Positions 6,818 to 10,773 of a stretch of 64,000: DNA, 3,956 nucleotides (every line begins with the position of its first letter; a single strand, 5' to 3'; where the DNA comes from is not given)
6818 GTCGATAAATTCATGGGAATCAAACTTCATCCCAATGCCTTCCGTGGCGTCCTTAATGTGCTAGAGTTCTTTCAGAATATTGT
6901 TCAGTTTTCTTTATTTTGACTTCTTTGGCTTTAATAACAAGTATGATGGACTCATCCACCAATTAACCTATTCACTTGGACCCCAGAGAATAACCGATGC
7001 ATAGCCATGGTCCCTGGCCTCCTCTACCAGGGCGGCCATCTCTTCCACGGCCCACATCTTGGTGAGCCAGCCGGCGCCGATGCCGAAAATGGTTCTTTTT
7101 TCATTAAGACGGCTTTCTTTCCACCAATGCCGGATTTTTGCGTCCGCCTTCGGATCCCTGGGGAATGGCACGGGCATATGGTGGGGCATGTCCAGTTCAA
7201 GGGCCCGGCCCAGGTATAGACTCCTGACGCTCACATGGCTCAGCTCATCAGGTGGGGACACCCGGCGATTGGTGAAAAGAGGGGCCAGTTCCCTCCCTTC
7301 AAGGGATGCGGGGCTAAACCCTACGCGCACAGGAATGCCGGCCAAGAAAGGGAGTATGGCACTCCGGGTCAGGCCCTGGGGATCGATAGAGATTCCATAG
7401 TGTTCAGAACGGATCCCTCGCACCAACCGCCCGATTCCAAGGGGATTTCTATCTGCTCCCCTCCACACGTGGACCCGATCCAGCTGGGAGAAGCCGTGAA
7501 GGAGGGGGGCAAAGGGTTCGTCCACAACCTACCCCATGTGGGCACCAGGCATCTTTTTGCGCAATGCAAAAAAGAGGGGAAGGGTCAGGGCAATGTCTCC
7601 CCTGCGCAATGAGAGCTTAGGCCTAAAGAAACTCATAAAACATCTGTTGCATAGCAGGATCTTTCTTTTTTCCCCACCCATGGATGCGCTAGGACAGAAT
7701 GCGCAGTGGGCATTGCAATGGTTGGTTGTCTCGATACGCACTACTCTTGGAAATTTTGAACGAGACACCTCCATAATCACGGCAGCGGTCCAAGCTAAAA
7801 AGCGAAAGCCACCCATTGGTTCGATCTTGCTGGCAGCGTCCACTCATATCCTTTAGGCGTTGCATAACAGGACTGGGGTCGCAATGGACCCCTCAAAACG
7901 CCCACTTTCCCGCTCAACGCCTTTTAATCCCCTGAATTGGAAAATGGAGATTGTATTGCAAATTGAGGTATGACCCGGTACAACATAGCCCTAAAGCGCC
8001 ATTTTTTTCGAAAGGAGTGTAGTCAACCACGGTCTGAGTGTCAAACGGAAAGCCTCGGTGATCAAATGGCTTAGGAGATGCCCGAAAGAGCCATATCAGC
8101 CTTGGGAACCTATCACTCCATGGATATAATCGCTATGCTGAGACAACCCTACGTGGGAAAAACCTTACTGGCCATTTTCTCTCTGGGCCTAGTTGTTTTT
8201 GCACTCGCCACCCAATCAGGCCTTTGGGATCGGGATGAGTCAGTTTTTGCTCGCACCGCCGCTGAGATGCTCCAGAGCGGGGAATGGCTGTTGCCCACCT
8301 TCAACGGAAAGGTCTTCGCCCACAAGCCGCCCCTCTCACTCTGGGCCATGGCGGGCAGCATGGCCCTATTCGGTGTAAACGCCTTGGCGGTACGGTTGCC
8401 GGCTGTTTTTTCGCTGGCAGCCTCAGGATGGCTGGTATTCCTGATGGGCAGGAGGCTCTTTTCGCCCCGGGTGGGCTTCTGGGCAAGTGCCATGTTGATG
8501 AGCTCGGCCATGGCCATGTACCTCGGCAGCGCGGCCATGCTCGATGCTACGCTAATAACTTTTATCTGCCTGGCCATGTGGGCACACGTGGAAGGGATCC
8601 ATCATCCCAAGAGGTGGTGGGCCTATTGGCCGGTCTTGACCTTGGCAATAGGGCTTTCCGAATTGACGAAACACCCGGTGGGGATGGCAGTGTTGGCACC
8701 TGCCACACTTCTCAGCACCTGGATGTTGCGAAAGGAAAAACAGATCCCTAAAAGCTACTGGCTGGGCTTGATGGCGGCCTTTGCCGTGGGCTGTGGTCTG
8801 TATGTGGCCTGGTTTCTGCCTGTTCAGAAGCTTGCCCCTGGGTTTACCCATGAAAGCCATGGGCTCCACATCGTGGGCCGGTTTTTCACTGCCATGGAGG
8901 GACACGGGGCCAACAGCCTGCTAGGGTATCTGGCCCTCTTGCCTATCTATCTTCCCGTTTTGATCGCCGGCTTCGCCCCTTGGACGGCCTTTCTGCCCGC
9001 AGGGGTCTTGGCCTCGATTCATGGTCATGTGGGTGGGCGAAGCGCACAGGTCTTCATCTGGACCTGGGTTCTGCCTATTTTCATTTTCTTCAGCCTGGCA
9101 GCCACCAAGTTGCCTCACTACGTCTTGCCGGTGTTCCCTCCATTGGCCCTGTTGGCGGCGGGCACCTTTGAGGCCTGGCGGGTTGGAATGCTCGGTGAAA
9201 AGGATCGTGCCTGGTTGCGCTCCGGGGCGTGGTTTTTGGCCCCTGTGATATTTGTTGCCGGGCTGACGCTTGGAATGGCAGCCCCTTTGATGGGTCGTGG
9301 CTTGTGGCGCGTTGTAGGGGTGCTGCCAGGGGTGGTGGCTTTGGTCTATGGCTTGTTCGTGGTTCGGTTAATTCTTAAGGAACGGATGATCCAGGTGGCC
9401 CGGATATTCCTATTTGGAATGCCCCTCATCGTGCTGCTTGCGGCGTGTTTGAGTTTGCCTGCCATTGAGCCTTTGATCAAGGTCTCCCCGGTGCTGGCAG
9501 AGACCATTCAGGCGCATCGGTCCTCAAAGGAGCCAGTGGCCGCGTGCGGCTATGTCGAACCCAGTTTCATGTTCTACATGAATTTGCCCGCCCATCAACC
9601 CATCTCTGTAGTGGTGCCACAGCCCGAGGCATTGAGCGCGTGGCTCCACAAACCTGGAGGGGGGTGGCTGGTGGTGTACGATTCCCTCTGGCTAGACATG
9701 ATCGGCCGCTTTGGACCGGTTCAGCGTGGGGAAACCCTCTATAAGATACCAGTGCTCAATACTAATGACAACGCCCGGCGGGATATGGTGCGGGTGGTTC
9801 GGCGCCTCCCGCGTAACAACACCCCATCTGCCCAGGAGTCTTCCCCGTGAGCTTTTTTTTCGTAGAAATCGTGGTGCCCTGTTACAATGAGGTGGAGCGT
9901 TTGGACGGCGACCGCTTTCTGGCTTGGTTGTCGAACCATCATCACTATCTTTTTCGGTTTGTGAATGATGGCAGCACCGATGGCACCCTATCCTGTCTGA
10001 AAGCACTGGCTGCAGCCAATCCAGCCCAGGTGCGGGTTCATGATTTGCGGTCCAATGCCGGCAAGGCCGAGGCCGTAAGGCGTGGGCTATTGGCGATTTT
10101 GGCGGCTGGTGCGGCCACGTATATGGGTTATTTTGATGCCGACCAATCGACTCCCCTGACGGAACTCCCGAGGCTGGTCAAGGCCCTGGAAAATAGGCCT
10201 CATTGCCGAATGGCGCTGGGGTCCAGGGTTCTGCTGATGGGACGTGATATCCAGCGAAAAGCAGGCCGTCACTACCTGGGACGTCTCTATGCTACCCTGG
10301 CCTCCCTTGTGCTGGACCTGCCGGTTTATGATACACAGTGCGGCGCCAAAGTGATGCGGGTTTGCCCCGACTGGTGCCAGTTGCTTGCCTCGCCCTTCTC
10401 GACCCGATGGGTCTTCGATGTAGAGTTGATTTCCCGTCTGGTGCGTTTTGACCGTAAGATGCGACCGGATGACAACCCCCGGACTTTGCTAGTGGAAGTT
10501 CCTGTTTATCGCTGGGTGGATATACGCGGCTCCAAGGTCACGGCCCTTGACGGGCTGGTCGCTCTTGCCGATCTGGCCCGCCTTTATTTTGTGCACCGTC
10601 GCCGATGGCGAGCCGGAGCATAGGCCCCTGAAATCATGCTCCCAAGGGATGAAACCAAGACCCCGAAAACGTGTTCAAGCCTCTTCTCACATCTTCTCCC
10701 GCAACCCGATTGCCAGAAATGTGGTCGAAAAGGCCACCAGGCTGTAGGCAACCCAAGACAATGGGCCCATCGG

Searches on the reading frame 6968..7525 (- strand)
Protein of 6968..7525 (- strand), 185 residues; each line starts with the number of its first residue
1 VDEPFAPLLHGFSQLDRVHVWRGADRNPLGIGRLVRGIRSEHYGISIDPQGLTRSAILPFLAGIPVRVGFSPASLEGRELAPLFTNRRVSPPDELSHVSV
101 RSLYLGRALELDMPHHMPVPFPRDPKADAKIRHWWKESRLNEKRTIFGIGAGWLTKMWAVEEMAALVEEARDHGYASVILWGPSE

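Call 46: search_protein_families(library=pfam, max_evalue=0.0001, proteins=[window:6968-7525:-])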
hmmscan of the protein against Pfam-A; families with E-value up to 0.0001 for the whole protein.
window:6968-7525:- (185 aa): 1 family
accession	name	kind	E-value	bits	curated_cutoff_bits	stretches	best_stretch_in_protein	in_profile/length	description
PF01075.23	Glyco_transf_9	-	4.6e-14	52.8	22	1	32-185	2-148/247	Glycosyltransferase family 9 (heptosyltransferase)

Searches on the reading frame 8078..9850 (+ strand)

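Call 46: search_protein_families(library=pfam, max_evalue=0.0001, proteins=[window:8078-9850:+])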
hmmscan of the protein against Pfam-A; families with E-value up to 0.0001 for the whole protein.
window:8078-9850:+ (590 aa): 2 families
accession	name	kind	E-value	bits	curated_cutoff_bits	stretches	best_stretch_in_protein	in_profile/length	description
PF13231.12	PMT_2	-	2.2e-17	64.2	26.1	1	82-236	1-150/160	Dolichyl-phosphate-mannose-protein mannosyltransferase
PF02366.24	PMT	-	1.1e-09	38.7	22.7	1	54-247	32-238/245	Dolichyl-phosphate-mannose-protein mannosyltransferase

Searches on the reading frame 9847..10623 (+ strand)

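Call 46: search_protein_families(library=pfam, max_evalue=0.0001, proteins=[window:9847-10623:+])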
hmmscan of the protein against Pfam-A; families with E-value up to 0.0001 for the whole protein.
window:9847-10623:+ (258 aa): 1 family
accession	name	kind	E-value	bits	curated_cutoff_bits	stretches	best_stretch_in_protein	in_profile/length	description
PF00535.33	Glycos_transf_2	-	5.9e-12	46.3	23.3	1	8-169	2-158/168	Glycosyl transferase family 2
